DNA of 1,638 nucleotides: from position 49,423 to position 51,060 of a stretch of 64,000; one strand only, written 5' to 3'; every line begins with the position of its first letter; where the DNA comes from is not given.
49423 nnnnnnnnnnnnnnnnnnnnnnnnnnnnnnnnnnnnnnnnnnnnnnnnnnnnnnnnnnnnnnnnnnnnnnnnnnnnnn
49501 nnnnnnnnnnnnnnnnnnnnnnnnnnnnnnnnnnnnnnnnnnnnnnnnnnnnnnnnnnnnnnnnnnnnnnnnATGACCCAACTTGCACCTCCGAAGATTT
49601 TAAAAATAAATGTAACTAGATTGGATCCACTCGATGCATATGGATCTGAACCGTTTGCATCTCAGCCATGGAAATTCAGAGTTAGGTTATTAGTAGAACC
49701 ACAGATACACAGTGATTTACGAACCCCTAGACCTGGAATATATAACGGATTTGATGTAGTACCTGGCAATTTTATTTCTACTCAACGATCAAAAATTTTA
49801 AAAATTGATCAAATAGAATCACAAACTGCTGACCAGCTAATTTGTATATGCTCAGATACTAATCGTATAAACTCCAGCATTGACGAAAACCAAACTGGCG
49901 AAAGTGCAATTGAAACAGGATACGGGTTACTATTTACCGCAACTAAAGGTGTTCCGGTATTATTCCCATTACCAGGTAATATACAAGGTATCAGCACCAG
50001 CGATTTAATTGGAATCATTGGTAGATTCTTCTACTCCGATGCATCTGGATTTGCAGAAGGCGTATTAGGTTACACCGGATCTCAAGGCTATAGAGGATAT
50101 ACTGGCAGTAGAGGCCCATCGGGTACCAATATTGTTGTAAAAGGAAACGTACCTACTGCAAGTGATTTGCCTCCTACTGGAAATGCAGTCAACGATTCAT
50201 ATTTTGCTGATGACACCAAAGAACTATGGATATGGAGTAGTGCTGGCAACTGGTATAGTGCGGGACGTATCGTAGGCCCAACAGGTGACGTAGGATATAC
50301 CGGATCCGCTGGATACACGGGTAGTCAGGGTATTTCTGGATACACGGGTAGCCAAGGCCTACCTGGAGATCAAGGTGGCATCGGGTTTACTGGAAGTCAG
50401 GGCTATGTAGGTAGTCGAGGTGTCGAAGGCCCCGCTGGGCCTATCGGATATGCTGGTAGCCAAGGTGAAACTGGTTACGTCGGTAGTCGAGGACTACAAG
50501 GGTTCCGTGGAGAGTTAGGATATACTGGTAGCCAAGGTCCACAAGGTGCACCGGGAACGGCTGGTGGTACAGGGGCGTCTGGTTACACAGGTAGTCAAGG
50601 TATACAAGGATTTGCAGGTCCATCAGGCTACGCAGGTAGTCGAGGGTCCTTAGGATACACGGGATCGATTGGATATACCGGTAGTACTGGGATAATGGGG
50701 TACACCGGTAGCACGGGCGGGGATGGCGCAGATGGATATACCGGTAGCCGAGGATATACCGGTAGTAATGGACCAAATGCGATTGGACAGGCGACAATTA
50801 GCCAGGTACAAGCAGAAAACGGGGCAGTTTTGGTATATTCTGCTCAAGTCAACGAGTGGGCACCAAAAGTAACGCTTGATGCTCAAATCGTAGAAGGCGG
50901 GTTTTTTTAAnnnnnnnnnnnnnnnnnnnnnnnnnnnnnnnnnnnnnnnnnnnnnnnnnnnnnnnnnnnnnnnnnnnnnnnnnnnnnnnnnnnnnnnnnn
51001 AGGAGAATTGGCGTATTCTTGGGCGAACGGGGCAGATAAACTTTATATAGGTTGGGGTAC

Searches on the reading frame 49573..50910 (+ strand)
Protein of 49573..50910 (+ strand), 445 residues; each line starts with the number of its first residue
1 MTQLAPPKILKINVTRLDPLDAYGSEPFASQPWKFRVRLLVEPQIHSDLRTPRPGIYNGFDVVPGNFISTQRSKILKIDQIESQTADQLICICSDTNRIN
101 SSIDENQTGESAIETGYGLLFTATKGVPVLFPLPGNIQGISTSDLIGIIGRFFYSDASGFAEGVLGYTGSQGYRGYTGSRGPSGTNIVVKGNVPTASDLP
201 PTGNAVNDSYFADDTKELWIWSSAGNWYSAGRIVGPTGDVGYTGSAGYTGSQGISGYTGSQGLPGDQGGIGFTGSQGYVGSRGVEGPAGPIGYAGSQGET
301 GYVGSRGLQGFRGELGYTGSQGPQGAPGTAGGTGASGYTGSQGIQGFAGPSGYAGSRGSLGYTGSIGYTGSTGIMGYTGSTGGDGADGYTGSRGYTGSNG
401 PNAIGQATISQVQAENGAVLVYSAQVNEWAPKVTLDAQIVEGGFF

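Call 7: search_protein_families(library=pfam, max_evalue=0.001, proteins=[window:49573-50910:+])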
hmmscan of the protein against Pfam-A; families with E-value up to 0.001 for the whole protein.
window:49573-50910:+ (445 aa): 1 family
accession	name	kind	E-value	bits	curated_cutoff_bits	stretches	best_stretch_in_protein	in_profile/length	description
PF01391.23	Collagen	-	3e-26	91.4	27.2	0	166-184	25-43/60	Collagen triple helix repeat (20 copies)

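Call 8: search_protein_families(library=phrogs, max_evalue=0.001, proteins=[window:49573-50910:+])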
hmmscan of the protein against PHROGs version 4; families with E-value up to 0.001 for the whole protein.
window:49573-50910:+ (445 aa): 38 families (the best 25 are shown)
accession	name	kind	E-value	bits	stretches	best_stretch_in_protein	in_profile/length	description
phrog_6320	-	tail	4.8e-44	152.3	3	273-398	94-229/745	tail fiber protein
phrog_819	-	tail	8e-35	121.3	2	273-432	477-625/1024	tail protein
phrog_5073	-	tail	2.1e-31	110.5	2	162-326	186-358/519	tail fiber protein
phrog_8745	-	tail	3.3e-25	88.6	2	286-408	1383-1505/1803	tail fiber protein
phrog_3420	-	unknown function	4.1e-24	85.2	1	157-416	134-398/929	-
phrog_3904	-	tail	1.1e-22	81.2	1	162-280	603-714/1086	tail fiber protein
phrog_28263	-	tail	1.5e-21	76.5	1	162-403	501-754/1400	tail fiber protein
phrog_1806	-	tail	2.5e-17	64.1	2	233-343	116-230/276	collagen like minor tail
phrog_366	-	tail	2.8e-17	64.3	3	274-346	312-384/474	tail fiber protein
phrog_29268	-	unknown function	5.1e-17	62.3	2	234-332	438-542/653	-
phrog_38766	-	head and packaging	4.2e-16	59.5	2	310-425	79-197/478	virion structural protein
phrog_36982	-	unknown function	1.1e-15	57.6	1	237-417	241-423/944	-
phrog_18350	-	tail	1.3e-14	55.5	3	310-431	102-221/253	tail fiber protein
phrog_30509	-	tail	1.5e-14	54.8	2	233-306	40-113/254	collagen like minor tail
phrog_26654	-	unknown function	2.1e-14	54.7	3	272-340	83-151/360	-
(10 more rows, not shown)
